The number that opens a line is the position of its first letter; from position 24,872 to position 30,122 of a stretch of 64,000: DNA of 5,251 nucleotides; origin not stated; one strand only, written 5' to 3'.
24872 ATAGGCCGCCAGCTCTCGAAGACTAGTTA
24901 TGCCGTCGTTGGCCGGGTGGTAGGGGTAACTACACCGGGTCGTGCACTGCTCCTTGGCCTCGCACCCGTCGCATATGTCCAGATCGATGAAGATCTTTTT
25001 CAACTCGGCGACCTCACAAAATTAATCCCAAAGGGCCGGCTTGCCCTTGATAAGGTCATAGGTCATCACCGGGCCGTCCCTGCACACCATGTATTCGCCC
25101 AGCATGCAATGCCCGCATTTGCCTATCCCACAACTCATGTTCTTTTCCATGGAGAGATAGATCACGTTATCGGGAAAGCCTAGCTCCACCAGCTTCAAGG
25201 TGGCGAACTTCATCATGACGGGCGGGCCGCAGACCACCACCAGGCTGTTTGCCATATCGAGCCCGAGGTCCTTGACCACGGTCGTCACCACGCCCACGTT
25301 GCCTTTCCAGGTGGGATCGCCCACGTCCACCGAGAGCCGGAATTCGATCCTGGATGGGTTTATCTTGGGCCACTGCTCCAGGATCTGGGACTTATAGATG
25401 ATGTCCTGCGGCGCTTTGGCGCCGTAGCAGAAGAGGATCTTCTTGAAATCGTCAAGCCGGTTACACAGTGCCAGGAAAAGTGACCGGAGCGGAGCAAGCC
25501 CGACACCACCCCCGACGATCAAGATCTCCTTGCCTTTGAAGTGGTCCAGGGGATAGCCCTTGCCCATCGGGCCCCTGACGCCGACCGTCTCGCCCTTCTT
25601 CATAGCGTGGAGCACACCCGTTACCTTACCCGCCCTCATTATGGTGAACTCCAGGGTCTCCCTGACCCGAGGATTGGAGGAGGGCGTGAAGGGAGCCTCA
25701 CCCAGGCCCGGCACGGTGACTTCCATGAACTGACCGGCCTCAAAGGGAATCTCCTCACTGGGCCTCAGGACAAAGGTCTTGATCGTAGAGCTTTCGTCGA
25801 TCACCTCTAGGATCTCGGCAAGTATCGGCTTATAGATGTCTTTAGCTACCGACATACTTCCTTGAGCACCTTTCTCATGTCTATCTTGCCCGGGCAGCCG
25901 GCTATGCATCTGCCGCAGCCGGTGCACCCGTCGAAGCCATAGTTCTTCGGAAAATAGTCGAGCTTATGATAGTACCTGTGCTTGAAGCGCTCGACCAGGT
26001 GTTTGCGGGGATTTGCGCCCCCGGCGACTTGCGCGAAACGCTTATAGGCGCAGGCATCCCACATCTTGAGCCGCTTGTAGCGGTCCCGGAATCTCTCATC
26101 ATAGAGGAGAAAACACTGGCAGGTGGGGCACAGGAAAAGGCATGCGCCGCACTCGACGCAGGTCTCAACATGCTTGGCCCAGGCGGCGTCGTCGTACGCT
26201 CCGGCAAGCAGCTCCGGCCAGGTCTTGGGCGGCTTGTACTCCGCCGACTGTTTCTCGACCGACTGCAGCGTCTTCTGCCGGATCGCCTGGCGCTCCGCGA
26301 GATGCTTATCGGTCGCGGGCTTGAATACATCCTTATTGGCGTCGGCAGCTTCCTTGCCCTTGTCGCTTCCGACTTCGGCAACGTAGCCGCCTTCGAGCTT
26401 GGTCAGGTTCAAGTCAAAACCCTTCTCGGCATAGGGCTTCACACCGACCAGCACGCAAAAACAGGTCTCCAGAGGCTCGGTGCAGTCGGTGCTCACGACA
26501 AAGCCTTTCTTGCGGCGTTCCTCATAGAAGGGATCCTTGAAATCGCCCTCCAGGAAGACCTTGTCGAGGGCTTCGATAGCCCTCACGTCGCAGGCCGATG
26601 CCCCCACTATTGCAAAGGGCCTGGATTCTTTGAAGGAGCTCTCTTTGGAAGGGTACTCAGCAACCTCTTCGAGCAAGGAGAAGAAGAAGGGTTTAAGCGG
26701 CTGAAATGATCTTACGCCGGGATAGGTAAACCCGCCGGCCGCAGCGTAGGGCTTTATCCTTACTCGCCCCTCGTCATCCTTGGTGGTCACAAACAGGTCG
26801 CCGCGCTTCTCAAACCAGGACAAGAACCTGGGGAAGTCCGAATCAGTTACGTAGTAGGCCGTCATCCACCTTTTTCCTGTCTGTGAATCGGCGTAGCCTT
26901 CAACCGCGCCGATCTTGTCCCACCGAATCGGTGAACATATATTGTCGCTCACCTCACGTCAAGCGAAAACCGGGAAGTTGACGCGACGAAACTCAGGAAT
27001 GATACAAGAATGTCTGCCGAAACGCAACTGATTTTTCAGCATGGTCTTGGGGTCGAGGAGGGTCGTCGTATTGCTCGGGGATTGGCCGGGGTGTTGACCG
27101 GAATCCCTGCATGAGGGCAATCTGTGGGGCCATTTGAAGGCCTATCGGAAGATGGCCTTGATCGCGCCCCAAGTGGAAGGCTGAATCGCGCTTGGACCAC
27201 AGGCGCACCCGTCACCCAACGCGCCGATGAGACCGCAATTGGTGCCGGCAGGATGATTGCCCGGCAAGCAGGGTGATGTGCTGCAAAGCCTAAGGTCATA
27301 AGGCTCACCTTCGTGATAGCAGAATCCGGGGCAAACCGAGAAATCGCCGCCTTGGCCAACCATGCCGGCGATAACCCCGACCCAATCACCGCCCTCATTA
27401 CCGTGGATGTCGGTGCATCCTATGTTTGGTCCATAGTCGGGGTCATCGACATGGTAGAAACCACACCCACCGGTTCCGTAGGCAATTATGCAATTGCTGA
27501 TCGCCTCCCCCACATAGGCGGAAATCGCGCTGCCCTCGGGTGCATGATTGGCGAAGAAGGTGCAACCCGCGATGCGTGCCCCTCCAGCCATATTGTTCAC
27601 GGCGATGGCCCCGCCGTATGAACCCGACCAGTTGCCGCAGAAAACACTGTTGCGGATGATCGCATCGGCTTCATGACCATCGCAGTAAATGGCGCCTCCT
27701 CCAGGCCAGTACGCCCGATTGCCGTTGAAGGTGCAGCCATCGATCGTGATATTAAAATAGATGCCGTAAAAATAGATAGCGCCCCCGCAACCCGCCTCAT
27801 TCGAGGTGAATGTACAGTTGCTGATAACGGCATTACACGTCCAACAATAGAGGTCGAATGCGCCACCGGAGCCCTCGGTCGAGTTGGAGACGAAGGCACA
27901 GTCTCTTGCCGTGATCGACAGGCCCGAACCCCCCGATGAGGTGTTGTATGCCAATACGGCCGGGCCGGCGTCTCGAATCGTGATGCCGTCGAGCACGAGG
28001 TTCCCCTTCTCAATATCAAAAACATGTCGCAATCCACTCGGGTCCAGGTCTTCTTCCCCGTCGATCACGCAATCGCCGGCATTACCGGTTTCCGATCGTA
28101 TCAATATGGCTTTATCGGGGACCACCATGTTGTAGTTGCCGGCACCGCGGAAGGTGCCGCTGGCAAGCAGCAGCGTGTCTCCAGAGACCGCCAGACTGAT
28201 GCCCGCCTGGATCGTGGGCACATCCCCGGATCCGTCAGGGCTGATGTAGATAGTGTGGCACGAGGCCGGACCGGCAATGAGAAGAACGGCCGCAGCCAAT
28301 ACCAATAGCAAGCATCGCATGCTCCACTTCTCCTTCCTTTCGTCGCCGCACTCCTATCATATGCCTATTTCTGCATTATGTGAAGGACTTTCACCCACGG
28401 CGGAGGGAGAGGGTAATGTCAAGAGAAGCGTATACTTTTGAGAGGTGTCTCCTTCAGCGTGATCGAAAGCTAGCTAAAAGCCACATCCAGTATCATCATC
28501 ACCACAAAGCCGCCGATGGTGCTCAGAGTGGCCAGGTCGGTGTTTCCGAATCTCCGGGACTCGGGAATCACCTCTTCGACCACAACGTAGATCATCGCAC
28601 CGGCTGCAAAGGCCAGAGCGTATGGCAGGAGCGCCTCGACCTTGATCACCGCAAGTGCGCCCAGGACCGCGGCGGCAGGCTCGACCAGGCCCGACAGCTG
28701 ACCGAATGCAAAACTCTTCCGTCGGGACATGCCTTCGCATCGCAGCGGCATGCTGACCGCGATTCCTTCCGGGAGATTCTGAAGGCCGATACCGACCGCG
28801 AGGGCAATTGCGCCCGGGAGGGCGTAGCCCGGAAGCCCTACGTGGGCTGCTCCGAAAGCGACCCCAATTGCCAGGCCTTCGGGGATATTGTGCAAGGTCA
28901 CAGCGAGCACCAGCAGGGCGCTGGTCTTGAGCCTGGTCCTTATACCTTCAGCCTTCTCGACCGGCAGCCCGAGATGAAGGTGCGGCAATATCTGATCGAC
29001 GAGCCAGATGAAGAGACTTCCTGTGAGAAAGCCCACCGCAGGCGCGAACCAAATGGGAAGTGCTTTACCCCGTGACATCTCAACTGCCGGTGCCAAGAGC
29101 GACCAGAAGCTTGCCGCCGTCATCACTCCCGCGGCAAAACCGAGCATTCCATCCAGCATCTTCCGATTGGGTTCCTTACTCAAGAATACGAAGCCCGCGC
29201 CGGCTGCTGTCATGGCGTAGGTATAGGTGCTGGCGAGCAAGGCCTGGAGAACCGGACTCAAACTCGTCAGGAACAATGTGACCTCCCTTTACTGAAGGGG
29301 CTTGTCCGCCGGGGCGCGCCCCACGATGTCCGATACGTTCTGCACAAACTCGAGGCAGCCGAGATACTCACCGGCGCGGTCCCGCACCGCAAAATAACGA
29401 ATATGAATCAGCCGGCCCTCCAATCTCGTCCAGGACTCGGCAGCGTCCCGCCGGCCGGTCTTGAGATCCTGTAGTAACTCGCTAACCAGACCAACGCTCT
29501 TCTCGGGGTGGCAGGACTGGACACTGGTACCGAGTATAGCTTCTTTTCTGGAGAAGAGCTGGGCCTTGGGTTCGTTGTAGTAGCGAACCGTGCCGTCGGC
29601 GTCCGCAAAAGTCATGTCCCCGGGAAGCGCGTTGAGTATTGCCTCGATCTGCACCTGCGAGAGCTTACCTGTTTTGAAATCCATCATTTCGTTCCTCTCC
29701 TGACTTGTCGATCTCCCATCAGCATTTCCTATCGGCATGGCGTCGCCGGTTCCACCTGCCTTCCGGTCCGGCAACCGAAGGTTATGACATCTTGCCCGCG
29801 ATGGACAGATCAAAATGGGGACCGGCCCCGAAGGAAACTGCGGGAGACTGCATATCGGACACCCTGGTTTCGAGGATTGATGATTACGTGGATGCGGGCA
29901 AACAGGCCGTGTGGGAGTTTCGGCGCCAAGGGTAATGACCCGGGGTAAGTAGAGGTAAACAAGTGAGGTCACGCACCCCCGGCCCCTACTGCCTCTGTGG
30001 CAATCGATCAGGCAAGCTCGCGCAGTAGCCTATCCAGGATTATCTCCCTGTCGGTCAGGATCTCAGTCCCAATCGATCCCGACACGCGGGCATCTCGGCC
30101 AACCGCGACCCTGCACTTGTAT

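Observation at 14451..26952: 17-gene operon: NAD(P)H-linked, Mrp-embedded group-4 energy-converting [NiFe]-hydrogenase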

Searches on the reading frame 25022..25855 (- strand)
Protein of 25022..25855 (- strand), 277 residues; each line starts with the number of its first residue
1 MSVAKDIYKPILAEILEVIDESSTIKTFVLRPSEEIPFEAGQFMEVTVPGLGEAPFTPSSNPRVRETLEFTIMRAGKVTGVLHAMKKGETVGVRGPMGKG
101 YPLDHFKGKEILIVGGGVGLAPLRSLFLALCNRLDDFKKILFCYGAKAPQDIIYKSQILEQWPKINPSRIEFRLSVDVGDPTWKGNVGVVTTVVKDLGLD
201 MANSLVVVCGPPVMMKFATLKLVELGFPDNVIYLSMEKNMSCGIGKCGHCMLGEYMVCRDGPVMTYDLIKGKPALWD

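Call 4: search_protein_families(library=pfam, proteins=[window:25022-25855:-], max_evalue=0.01)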
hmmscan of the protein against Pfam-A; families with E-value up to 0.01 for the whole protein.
window:25022-25855:- (277 aa): 4 families
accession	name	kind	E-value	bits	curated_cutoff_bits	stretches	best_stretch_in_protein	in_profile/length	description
PF00175.26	NAD_binding_1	-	1.1e-15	58.6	22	1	114-218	2-107/109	Oxidoreductase NAD-binding domain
PF10418.14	DHODB_Fe-S_bind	-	7.5e-08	32.4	23.9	1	237-269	1-40/41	Iron-sulfur cluster binding domain of dihydroorotate dehydrogenase B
PF00970.30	FAD_binding_6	-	2.9e-06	28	21.1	1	19-99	8-96/99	Oxidoreductase FAD-binding domain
PF08030.17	NAD_binding_6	-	0.0015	19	22.2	0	110-160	3-57/156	Ferric reductase NAD binding domain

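Call 6: search_protein_families(library=ncbifam, proteins=[window:25022-25855:-], max_evalue=0.00001)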
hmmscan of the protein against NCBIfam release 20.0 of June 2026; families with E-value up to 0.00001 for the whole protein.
window:25022-25855:- (277 aa): 21 families
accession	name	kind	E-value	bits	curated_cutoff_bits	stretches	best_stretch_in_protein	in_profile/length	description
NF006220.0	PRK08345.1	subfamily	8.1e-64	215.7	395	1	4-266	4-284/294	cytochrome-c3 hydrogenase subunit gamma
TIGR02911.1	sulfite_red_B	equivalog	2.8e-61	206.9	288.6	1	7-267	2-254/261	anaerobic sulfite reductase subunit AsrB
NF040835.1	sulfhyd_HydG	equivalog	2.1e-52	178.2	650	1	33-277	45-292/292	NADPH-dependent hydrogenase/sulfhydrogenase 1 subunit gamma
NF040830.1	sulfhyd_ShyC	equivalog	1.9e-51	175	600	1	8-266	4-278/288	NAD(P)-dependent hydrogenase/sulfhydrogenase 2 subunit gamma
NF000796.0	PRK00054.1-1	equivalog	2.2e-45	154.9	224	1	9-268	2-234/254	dihydroorotate dehydrogenase electron transfer subunit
NF000799.0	PRK00054.1-4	equivalog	5.5e-25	87.9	314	1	40-265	35-252/258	dihydroorotate dehydrogenase electron transfer subunit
NF000798.0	PRK00054.1-3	equivalog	4.6e-23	82.1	219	1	65-265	59-238/244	dihydroorotate dehydrogenase electron transfer subunit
NF000797.0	PRK00054.1-2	equivalog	1.6e-22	80.1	270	1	11-264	12-260/267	dihydroorotate dehydrogenase electron transfer subunit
NF045803.1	MethMoxFADbindMmoC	equivalog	1.7e-21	76.4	500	1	13-234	109-337/343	aromatic/alkene monooxygenase hydroxylase FAD-binding subunit MmoC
NF058606.1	GlBtMonoRdsGbcB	equivalog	2.6e-19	69.3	500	1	16-227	19-237/362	glycine betaine monooxygenase reductase subunit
NF005963.0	PRK08051.1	equivalog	1.3e-18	67.2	230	1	15-222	8-214/233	NAD(P)H-flavin reductase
NF009414.0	PRK12778.1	equivalog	4.7e-18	64.8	1103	1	39-264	29-243/752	bifunctional dihydroorotate dehydrogenase B NAD binding subunit/NADPH-dependent glutamate synthase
NF004862.0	PRK06222.1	subfamily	8.3e-18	64.9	220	1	39-264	29-243/281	sulfide/dihydroorotate dehydrogenase-like FAD/NAD-binding protein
NF040810.1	BenC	equivalog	1.3e-17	64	430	1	12-219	106-312/333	benzoate 1,2-dioxygenase electron transfer component BenC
TIGR01941.1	nqrF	equivalog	6e-17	61.7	295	1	73-234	237-400/405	NADH:ubiquinone reductase (Na(+)-transporting) subunit F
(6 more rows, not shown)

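Call 12: search_solved_structures(query=window:25022-25855:-, max_evalue=1e-10)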
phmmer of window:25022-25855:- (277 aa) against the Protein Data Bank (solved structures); distinct sequences matched with E-value up to 1e-10: 17.
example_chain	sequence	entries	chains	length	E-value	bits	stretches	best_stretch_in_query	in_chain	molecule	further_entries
9nez_C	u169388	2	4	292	1.6e-51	178.6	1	14-277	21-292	Sulfhydrogenase 1 subunit gamma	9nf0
5ksw_B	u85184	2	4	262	3.6e-19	72.4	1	22-264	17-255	Dihydroorotate dehydrogenase B (NAD(+)), electron transfer subunit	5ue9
7qty_A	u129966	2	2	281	1.3e-16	64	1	77-234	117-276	Na(+)-translocating NADH-quinone reductase subunit F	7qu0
1ep1_B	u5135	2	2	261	1.3e-16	64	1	40-264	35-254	DIHYDROOROTATE DEHYDROGENASE B (PYRK SUBUNIT)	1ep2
1ep3_B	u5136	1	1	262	1.4e-16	63.9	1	40-264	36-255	DIHYDROOROTATE DEHYDROGENASE B (PYRK SUBUNIT)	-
5yly_A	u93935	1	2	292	4.4e-16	62.3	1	74-231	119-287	Nitrate reductase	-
4ylf_A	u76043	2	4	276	1.1e-14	57.8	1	28-263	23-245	Dihydroorotate dehydrogenase B (NAD(+)), electron transfer subunit homolog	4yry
2r6h_A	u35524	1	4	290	1.3e-14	57.5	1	76-234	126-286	NADH:ubiquinone oxidoreductase, Na translocating, F subunit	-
7rom_A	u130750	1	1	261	1.4e-14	57.3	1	74-231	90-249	NADH-cytochrome b5 reductase 1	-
5ogx_A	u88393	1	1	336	4.2e-13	52.5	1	10-217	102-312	Cytochrome P450 reductase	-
7qu3_A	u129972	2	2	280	4.8e-13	52.3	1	74-228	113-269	Na(+)-translocating NADH-quinone reductase subunit F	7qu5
1tvc_A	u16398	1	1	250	3.6e-12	49.5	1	35-234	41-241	METHANE MONOOXYGENASE COMPONENT C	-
8ad3_A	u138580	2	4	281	5.7e-11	45.5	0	75-232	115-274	Na(+)-translocating NADH-quinone reductase subunit F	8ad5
4u9u_A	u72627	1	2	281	5.9e-11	45.5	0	75-232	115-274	Na(+)-translocating NADH-quinone reductase subunit F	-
8ad4_A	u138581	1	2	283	5.9e-11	45.5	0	75-232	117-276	Na(+)-translocating NADH-quinone reductase subunit F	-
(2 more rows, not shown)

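Call 43: search_solved_structures(query=window:25022-25855:-, max_evalue=1e-14, show_alignments=3)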
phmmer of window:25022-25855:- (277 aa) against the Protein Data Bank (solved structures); distinct sequences matched with E-value up to 1e-14: 6.
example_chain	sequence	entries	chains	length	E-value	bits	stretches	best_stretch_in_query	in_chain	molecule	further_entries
9nez_C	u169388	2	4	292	1.6e-51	178.6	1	14-277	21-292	Sulfhydrogenase 1 subunit gamma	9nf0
5ksw_B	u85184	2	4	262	3.6e-19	72.4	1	22-264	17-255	Dihydroorotate dehydrogenase B (NAD(+)), electron transfer subunit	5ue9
7qty_A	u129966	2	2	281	1.3e-16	64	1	77-234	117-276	Na(+)-translocating NADH-quinone reductase subunit F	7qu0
1ep1_B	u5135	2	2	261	1.3e-16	64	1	40-264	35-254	DIHYDROOROTATE DEHYDROGENASE B (PYRK SUBUNIT)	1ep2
1ep3_B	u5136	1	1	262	1.4e-16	63.9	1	40-264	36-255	DIHYDROOROTATE DEHYDROGENASE B (PYRK SUBUNIT)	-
5yly_A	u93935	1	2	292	4.4e-16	62.3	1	74-231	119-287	Nitrate reductase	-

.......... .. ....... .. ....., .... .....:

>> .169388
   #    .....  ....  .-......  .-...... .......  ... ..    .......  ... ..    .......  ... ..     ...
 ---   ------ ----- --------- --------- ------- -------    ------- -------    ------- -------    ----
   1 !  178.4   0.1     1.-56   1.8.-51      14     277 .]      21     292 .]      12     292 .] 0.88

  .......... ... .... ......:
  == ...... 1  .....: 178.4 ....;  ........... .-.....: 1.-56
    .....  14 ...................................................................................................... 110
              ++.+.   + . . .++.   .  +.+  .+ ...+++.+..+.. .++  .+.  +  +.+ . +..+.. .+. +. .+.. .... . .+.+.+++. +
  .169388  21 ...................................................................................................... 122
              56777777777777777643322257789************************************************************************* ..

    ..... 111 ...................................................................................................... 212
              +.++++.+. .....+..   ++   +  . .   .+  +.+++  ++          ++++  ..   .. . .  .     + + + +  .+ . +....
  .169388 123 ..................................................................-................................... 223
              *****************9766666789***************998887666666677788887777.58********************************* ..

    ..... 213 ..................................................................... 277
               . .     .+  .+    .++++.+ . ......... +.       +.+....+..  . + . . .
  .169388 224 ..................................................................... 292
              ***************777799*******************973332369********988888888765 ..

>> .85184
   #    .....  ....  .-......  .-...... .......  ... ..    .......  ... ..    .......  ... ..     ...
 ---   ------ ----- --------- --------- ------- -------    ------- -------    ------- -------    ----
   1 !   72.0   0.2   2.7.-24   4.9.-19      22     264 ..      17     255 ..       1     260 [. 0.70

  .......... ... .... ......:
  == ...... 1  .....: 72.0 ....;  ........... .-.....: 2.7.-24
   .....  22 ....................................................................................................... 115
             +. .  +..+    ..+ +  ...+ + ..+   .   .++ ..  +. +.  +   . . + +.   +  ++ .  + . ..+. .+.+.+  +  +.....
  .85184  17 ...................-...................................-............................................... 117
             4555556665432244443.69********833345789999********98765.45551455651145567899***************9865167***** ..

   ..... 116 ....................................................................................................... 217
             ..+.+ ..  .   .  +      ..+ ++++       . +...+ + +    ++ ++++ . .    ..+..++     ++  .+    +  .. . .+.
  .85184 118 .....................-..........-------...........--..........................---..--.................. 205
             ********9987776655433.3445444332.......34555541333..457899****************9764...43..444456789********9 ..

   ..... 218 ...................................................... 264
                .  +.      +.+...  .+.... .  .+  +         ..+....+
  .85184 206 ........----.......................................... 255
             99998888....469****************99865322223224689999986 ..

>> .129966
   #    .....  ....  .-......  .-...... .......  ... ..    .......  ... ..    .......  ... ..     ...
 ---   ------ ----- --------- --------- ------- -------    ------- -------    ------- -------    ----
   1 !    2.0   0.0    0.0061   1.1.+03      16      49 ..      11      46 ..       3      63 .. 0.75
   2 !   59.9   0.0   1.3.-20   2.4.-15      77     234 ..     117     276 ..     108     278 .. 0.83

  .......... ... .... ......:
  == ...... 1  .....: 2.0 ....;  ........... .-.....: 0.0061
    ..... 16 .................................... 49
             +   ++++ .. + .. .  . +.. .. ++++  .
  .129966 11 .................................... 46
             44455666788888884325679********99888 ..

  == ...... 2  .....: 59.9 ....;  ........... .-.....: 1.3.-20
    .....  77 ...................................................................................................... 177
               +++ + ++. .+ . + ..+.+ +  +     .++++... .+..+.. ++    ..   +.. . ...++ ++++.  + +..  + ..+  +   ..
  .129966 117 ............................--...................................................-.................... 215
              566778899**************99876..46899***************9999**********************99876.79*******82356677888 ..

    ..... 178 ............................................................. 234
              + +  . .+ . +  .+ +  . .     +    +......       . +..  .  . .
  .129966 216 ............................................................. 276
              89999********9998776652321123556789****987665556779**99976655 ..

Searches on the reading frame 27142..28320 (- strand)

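Call 9: search_protein_families(library=pfam, proteins=[window:27142-28320:-], max_evalue=0.001)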
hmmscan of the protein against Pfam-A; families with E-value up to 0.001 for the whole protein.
window:27142-28320:- (392 aa): 2 families
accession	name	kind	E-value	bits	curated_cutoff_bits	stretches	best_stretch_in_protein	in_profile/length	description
PF02415.23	Chlam_PMP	-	9.6e-08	32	20.6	0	168-184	1-18/19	Chlamydia polymorphic membrane protein (Chlamydia_PMP) repeat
PF13229.12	Beta_helix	-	1.4e-07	31.7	25.9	1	95-227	44-158/158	Right handed beta helix region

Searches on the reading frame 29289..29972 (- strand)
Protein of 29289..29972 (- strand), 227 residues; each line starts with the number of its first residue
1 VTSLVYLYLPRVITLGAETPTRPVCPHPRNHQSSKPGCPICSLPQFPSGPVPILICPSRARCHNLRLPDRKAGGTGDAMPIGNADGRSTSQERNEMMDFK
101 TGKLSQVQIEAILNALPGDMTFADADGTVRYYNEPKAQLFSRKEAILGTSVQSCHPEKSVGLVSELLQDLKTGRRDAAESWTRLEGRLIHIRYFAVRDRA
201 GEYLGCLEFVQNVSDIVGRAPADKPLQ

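Call 9: search_protein_families(library=pfam, proteins=[window:29289-29972:-], max_evalue=0.001)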
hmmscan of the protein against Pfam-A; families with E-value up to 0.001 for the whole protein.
window:29289-29972:- (227 aa): 3 families
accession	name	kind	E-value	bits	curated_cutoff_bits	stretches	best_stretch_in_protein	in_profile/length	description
PF13596.12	PAS_10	-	1.8e-24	86.9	22.1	1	110-213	2-105/106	PAS domain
PF08448.16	PAS_4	-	7.8e-07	29.7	23.1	1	115-214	3-106/110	PAS fold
PF13426.13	PAS_9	-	0.00024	21.8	27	1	121-215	5-103/103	PAS domain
